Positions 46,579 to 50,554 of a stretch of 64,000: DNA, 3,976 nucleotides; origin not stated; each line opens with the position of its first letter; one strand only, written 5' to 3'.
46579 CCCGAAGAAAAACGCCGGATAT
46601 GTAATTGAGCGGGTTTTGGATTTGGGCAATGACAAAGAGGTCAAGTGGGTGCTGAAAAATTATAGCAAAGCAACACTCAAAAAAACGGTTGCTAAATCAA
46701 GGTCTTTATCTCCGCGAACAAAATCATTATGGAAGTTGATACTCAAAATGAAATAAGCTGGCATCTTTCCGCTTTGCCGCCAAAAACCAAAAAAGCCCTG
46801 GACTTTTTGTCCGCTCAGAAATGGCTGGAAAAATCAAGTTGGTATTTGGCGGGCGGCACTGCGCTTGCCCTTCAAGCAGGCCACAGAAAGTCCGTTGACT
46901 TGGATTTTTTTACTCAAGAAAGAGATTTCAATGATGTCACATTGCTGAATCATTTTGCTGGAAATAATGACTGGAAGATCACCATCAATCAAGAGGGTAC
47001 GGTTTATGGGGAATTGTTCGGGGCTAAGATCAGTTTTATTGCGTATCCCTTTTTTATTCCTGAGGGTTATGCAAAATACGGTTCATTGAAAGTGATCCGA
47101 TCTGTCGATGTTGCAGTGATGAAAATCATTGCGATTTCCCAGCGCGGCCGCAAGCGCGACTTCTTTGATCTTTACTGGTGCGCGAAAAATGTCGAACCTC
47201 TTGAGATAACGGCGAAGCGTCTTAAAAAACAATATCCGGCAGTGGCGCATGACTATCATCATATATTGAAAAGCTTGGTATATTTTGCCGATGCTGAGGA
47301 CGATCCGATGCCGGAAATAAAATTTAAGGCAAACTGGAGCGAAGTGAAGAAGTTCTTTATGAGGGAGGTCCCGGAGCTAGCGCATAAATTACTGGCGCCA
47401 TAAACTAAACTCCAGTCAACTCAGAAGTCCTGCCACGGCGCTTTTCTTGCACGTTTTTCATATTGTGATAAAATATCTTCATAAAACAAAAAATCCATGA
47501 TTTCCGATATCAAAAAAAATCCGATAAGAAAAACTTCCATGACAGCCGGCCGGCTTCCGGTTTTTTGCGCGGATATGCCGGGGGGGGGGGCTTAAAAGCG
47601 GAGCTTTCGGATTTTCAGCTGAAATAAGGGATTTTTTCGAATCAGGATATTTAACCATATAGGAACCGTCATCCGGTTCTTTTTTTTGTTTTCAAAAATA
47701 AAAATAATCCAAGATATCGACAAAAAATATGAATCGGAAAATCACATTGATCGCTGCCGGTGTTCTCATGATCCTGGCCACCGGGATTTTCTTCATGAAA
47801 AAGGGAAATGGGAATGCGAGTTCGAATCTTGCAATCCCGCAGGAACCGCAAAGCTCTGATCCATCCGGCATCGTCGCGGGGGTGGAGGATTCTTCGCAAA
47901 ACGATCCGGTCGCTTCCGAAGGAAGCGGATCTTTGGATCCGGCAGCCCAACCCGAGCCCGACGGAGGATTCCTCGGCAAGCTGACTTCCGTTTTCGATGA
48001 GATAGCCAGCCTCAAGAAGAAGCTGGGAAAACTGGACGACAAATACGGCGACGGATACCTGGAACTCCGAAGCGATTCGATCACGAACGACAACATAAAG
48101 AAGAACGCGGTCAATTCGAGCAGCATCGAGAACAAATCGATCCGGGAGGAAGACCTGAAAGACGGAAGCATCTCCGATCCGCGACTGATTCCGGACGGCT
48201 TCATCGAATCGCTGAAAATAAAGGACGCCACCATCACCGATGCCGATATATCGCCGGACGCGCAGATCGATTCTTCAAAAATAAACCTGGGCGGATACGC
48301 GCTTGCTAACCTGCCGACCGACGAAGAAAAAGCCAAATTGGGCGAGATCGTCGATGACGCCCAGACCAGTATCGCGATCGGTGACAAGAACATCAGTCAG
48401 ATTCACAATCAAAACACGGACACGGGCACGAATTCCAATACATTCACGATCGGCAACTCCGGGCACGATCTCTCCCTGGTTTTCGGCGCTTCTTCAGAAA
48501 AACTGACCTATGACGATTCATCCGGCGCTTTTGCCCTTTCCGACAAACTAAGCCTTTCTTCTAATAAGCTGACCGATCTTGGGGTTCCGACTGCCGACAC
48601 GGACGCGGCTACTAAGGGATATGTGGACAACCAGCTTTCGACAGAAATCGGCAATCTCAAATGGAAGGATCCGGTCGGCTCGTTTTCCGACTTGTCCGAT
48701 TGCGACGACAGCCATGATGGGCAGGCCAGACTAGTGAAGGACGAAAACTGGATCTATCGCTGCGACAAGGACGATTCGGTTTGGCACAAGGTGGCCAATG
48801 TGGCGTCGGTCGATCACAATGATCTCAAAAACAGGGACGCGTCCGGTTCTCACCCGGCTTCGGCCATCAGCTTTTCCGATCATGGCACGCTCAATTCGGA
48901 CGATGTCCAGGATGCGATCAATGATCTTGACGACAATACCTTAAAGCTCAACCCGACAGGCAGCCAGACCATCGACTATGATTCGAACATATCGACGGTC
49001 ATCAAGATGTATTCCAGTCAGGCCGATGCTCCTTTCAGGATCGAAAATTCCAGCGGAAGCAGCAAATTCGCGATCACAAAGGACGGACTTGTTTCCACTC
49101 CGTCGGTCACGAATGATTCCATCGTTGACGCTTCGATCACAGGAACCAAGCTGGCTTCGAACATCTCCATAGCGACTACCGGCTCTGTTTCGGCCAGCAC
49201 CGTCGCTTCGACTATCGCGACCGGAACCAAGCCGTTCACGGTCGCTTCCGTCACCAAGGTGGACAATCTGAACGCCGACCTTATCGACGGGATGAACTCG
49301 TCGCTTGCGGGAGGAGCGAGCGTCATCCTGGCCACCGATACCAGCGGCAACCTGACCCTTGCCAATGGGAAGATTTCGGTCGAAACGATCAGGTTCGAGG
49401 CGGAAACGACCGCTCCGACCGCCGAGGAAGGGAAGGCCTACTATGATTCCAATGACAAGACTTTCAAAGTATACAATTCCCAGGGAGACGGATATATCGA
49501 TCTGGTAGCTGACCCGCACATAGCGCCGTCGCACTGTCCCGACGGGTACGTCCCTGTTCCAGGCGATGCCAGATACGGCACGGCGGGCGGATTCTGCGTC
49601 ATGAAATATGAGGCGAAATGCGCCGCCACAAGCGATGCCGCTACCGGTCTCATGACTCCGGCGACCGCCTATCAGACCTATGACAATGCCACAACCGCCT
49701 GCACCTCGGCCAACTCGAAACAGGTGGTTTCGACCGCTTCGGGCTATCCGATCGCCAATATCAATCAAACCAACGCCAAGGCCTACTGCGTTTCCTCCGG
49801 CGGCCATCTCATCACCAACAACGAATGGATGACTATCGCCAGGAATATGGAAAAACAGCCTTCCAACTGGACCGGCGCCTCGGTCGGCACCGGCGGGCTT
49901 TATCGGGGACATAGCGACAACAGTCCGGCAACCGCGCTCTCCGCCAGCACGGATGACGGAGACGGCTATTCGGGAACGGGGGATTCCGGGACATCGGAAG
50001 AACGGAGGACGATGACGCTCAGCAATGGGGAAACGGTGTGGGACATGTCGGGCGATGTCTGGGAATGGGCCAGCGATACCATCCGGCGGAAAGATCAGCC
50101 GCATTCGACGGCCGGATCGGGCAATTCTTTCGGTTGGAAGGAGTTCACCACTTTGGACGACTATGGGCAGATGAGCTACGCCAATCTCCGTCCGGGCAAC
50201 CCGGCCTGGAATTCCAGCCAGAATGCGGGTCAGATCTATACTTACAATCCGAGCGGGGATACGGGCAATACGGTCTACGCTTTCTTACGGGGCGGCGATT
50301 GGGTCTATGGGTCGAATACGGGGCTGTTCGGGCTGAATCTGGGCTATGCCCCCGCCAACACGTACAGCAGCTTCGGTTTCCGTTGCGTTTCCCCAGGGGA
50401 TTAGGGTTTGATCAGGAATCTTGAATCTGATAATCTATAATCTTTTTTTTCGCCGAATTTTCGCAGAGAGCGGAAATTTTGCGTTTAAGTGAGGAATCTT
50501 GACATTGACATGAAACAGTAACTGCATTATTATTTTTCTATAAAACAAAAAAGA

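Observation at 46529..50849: Accessory insertion splitting the str operon: AbiEii-type toxin pair, giant surface protein, Phd-like orphan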

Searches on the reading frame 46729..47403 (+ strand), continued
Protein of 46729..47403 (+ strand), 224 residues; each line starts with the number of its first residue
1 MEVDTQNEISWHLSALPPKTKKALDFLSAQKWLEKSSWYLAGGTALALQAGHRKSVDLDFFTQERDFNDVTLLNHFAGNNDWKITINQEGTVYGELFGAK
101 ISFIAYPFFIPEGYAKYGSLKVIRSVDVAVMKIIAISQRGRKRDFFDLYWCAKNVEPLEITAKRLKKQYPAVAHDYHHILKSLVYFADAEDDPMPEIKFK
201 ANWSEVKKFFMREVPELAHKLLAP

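Call 44: search_solved_structures(query=A4, max_evalue=10, show_alignments=4)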
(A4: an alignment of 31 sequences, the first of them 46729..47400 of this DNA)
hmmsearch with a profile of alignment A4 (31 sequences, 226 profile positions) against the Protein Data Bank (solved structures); distinct sequences matched with E-value up to 10: 0.

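Call 51: search_protein_families(library=phrogs, proteins=[window:46729-47403:+], max_evalue=0.1)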
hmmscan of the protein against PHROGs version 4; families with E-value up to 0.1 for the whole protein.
window:46729-47403:+ (224 aa): 2 families
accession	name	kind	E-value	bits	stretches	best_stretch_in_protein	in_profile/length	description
phrog_27100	-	unknown function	0.018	15.1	1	31-109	22-102/386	-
phrog_35399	-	unknown function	0.076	14.5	0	9-46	39-76/117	-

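Call 62: find_related_loci(query=A4, collection=metagenome_contigs, flank=5000)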
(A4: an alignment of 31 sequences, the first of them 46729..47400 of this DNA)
Query A4 (224 aa) in metagenome_contigs; peptide patterns used: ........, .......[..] (x = any residue, [..] = any of these).
600 stretches matched a pattern (row limit reached: there are more); 410 encode a relative of the query (tblastn E <= 1e-3); the best 80 are kept; 80 distinct loci.
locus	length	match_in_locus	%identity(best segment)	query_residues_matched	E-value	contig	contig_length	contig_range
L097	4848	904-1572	67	1-222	6e-103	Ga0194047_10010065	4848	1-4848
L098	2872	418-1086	70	1-223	1e-105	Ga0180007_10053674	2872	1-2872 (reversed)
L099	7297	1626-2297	67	1-223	6e-102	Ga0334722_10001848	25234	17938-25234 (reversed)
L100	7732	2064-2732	65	1-222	5e-102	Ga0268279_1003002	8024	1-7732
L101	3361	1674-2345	66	1-223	4e-103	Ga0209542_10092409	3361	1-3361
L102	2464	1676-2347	65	1-223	1e-104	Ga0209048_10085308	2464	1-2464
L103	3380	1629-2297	65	1-222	2e-102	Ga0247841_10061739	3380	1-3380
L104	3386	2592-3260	65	1-222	1e-101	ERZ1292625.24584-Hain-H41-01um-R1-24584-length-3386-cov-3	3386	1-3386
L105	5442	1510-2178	65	1-222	1e-99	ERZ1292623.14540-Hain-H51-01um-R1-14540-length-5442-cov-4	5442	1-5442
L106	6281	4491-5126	69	12-222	5e-99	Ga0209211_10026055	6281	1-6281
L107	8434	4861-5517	65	5-222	7e-99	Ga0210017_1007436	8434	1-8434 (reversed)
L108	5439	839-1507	63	1-222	8e-99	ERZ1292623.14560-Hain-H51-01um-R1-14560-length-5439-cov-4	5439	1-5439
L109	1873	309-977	67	1-222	3e-104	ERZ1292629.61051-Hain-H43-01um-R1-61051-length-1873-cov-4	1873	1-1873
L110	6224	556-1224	64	1-222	1e-98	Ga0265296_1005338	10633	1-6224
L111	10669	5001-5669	65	1-222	3e-98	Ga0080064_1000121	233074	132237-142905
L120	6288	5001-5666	64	1-222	1e-97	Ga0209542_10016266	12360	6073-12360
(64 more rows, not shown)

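Call 63: find_related_loci(query=A4, collection=viral_contigs, flank=5000)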
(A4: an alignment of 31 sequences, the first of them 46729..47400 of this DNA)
Query A4 (224 aa) in viral_contigs; peptide patterns used: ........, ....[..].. (x = any residue, [..] = any of these).
86 stretches matched a pattern, but none encodes a relative of the query by tblastn (E <= 1e-3).

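Call 95: search_dna_similar(query=window:46729-47400:+, collection=plasmids, mode=protein, max_rows=15, max_evalue=0.001)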
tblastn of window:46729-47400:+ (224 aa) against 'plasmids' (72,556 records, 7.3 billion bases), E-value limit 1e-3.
Records with a match: 1; places in all: 1; records where one place covers at least 80% of the query: 0.
Best place of each record, by identity: <60% 1.
By first word of the organism name: Aquifex 1.
By predicted mobility (MOB-suite, as given by PLSDB): non-mobilizable 1.
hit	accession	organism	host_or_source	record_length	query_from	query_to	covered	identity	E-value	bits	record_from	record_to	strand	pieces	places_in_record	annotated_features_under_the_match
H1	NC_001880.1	Aquifex aeolicus VF5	-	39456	98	216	53%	34.7%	1e-7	59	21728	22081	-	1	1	nucleotidyl transferase AbiEii/AbiGii toxin family protein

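Call 101: search_protein_families(library=pfam, proteins=[L120:3782-4054:+, L120:4063-4719:+, L120:2737-3258:+, L120:3528-3761:+], max_evalue=0.1)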
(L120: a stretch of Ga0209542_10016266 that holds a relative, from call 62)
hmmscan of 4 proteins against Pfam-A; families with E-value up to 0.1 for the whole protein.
L120:3782-4054:+ (91 aa): 0 families

L120:4063-4719:+ (219 aa): 1 family
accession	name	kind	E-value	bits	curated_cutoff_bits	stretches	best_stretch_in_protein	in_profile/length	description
PF08843.17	AbiEii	-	1.3e-20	74.8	22.5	1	16-197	4-224/238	Nucleotidyl transferase AbiEii toxin, Type IV TA system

L120:2737-3258:+ (174 aa): 1 family
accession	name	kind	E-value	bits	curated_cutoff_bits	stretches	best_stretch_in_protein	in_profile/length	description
PF01934.22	HepT-like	-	9e-26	90.4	23.5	1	42-158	2-119/120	Ribonuclease HepT-like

L120:3528-3761:+ (78 aa): 2 families
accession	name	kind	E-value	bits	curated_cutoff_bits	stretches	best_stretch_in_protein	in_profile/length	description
PF17095.10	CAMSAP_CC1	-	0.0052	17.1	27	1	35-57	15-37/59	Spectrin-binding region of Ca2+-Calmodulin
PF08621.15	RPAP1_N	-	0.023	14.9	25.3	1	47-67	16-36/46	RPAP1-like, N-terminal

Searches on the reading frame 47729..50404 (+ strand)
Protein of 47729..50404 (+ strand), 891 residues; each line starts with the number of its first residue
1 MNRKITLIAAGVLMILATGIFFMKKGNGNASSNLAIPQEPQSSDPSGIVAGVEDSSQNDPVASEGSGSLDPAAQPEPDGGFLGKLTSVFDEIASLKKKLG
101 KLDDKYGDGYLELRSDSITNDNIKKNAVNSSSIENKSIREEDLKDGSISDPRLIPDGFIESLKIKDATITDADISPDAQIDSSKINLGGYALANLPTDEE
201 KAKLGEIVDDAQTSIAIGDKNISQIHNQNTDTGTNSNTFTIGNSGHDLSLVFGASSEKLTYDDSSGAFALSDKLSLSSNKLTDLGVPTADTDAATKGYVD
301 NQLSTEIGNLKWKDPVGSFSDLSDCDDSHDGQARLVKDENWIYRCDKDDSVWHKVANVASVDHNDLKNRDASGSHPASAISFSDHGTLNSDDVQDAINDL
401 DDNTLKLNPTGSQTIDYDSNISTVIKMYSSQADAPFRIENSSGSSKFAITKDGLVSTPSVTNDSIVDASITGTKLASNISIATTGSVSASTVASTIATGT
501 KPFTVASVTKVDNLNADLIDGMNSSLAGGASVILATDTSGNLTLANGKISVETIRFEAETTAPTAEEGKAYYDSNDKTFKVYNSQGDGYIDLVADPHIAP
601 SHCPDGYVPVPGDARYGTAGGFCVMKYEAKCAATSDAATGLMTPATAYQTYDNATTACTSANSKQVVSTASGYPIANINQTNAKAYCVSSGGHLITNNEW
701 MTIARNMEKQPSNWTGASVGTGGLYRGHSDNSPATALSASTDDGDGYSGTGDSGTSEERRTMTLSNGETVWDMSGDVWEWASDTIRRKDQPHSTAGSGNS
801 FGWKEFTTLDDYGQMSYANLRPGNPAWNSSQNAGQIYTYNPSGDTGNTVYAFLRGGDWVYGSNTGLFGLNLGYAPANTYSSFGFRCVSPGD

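Call 3: search_protein_families(library=pfam, proteins=[window:47729-50404:+], max_evalue=1)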
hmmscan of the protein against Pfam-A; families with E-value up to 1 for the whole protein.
window:47729-50404:+ (891 aa): 1 family
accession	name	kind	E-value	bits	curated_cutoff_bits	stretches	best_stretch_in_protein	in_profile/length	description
PF03781.23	FGE-sulfatase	-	7.7e-10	39.3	23.3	1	646-797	62-205/255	Sulfatase-modifying factor enzyme 1-like domain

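Call 4: search_protein_families(library=ncbifam, proteins=[window:47729-50404:+], max_evalue=1)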
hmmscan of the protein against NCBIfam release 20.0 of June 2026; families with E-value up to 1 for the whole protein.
window:47729-50404:+ (891 aa): 3 families
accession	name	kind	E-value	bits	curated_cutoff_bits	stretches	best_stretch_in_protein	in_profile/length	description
NF041186.1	SenA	equivalog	0.00049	19.6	420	1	658-784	256-321/382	selenoneine synthase SenA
TIGR03440.2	egtB_TIGR03440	equivalog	0.013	14.6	360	1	661-782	262-349/413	ergothioneine biosynthesis protein EgtB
NF033233.1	twin_helix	hypoth_equivalog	0.18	11.7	49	1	7-31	6-29/58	twin transmembrane helix small protein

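Call 5: search_protein_families(library=padloc, proteins=[window:47729-50404:+], max_evalue=1)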
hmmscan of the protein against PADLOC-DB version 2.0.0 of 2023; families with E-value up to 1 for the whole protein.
window:47729-50404:+ (891 aa): 0 families

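Call 50: search_solved_structures(query=window:47729-50401:+, max_evalue=1, show_alignments=1)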
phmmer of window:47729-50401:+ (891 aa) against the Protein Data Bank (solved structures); distinct sequences matched with E-value up to 1: 1.
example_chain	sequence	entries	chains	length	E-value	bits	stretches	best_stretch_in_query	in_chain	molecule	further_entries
1y4j_A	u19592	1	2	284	0.25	12.9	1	672-791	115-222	Sulfatase modifying factor 2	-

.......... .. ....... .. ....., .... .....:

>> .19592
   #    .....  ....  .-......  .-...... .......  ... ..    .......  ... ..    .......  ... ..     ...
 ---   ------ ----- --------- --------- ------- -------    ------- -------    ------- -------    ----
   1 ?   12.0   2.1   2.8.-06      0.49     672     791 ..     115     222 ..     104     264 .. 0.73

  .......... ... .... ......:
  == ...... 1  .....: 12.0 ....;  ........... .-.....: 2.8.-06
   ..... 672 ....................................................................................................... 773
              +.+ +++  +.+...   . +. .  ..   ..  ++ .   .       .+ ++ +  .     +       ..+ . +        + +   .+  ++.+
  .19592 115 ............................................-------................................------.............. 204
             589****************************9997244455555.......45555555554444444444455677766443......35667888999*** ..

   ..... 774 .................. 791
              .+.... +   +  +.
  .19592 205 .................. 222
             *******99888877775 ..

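Call 51: search_protein_families(library=phrogs, proteins=[window:47729-50404:+], max_evalue=0.1)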
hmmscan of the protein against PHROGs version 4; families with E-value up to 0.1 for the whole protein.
window:47729-50404:+ (891 aa): 3 families
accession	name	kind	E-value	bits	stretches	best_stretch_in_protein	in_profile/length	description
phrog_2889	-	unknown function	9.9e-15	55.2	2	663-783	134-253/418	-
phrog_2647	-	head and packaging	3.9e-05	23.9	1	272-316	77-121/336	head decoration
phrog_18508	-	other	0.071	13.4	0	762-791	177-208/266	kinase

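Call 57: find_related_loci(query=window:47729-50401:+, collection=viral_contigs, flank=6000)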
Query window:47729-50401:+ (891 aa) in viral_contigs; peptide patterns used: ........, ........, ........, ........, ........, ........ (x = any residue, [..] = any of these).
4 stretches matched a pattern; 1 encode a relative of the query (tblastn E <= 1e-3); 1 distinct loci.
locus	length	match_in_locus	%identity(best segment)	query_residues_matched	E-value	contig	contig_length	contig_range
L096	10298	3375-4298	43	603-887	1e-68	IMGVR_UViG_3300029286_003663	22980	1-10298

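Call 82: search_protein_families(library=phrogs, proteins=[L096:1-1710:+, L096:2925-4307:+, L096:4407-4931:+, L096:4934-5494:+, L096:5478-6428:+, L096:6715-8385:+, L096:8388-8999:+, L096:9048-10094:+, L096:1769-2488:-], max_evalue=0.001)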
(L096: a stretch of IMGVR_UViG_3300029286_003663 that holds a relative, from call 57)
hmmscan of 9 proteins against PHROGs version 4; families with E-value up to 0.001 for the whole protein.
L096:1-1710:+ (570 aa): 1 family
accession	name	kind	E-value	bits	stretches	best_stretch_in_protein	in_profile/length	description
phrog_15344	-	unknown function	3.3e-71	241.4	1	28-570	27-592/592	-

L096:2925-4307:+ (461 aa): 1 family
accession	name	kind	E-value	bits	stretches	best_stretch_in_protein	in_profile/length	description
phrog_2889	-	unknown function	9.8e-13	48.7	2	417-460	371-414/418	-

L096:4407-4931:+ (175 aa): 0 families

L096:4934-5494:+ (187 aa): 13 families
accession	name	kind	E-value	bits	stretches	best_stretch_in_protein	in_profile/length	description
phrog_20891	-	DNA, RNA and nucleotide metabolism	1.8e-26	94.2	1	21-157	51-194/219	HNH endonuclease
phrog_1271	-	DNA, RNA and nucleotide metabolism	1.7e-15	58.3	1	2-176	177-326/361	HNH endonuclease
phrog_10730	-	DNA, RNA and nucleotide metabolism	1e-14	55.8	1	90-163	66-139/234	HNH endonuclease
phrog_15471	-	DNA, RNA and nucleotide metabolism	1.3e-14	55.5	1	99-168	17-83/183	HNH endonuclease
phrog_7545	-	DNA, RNA and nucleotide metabolism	3.9e-12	47.6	1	82-176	56-143/160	HNH endonuclease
phrog_21964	-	DNA, RNA and nucleotide metabolism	9.3e-12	46.1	1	83-171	133-217/244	HNH endonuclease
phrog_14913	-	DNA, RNA and nucleotide metabolism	1.8e-09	38.8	1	97-163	14-85/149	HNH endonuclease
phrog_19902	-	DNA, RNA and nucleotide metabolism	1.2e-07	32.7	1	83-168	54-138/221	HNH endonuclease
phrog_59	-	DNA, RNA and nucleotide metabolism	3.3e-06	27.7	1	88-154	165-224/423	HNH endonuclease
phrog_959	-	DNA, RNA and nucleotide metabolism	6.1e-06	27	1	96-157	40-98/138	HNH endonuclease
phrog_25114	-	unknown function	1.3e-05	26.1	1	83-170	49-135/156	-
phrog_1891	-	DNA, RNA and nucleotide metabolism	6e-05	23.6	1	78-159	128-206/255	HNH endonuclease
phrog_99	-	DNA, RNA and nucleotide metabolism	0.00035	21.4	1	95-155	145-195/383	HNH endonuclease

L096:5478-6428:+ (317 aa): 0 families

L096:6715-8385:+ (557 aa): 6 families
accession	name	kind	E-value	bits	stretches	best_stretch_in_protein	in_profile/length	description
phrog_2662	-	head and packaging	2.7e-51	176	1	82-554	59-509/717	portal protein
phrog_12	-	head and packaging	6.7e-46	158.5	1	77-535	81-476/646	portal protein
phrog_37955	-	head and packaging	1e-15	58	1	241-464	249-479/945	portal protein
phrog_5929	-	head and packaging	1.4e-08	35.3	1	320-474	41-194/228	portal protein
phrog_15361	-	head and packaging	3.6e-07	30.6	1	122-192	138-214/328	portal protein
phrog_11117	-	head and packaging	1.7e-06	28.7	1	330-522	29-231/264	portal protein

L096:8388-8999:+ (204 aa): 23 families
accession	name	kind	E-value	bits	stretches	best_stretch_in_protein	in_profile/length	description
phrog_2662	-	head and packaging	4.3e-25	89.4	1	11-200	521-707/717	portal protein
phrog_115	-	head and packaging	2.7e-23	84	1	19-201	141-317/665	minor head protein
phrog_6577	-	unknown function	8.5e-23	81.6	1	48-201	87-229/1066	-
phrog_595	-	head and packaging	1.9e-22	81.3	1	26-200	130-296/513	head maturation protease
phrog_3517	-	head and packaging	7.9e-21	75.7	2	107-201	231-328/371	head morphogenesis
phrog_2468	-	head and packaging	1.5e-18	68.3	1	27-200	95-271/303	head morphogenesis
phrog_4728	-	head and packaging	1.5e-18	68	1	20-201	121-299/591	head morphogenesis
phrog_2841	-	head and packaging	3e-13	50.7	1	22-199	131-304/525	minor head protein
phrog_19443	-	head and packaging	1.4e-11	44.6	1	9-199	97-282/579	minor head protein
phrog_324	-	head and packaging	1.2e-09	38.7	1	62-125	188-252/624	head morphogenesis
phrog_241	-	head and packaging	4.3e-09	37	1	68-200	145-272/679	head morphogenesis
phrog_24918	-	head and packaging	1e-08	36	1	100-197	148-237/250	head morphogenesis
phrog_15127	-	head and packaging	1.5e-08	34.6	1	53-165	106-215/602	head protein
phrog_28652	-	unknown function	1e-07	32.1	1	107-201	213-299/497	-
phrog_758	-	head and packaging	1.8e-07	31.8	1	17-146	120-246/326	head morphogenesis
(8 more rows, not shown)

L096:9048-10094:+ (349 aa): 2 families
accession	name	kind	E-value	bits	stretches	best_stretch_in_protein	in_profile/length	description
phrog_80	-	head and packaging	2.7e-11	44.4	1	112-296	300-451/607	head maturation protease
phrog_32465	-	head and packaging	7.4e-07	29.2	1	29-297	63-327/544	head maturation protease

L096:1769-2488:- (239 aa): 4 families
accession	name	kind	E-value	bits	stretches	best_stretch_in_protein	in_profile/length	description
phrog_12965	-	DNA, RNA and nucleotide metabolism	1.8e-17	64.8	1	61-223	15-173/186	DNA binding protein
phrog_31396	-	unknown function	1.1e-06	29.7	1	142-193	86-137/164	-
phrog_17381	-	unknown function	5.6e-06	26.6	1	124-222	235-334/343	-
phrog_32640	-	unknown function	1.9e-05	25.7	1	169-211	14-56/84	-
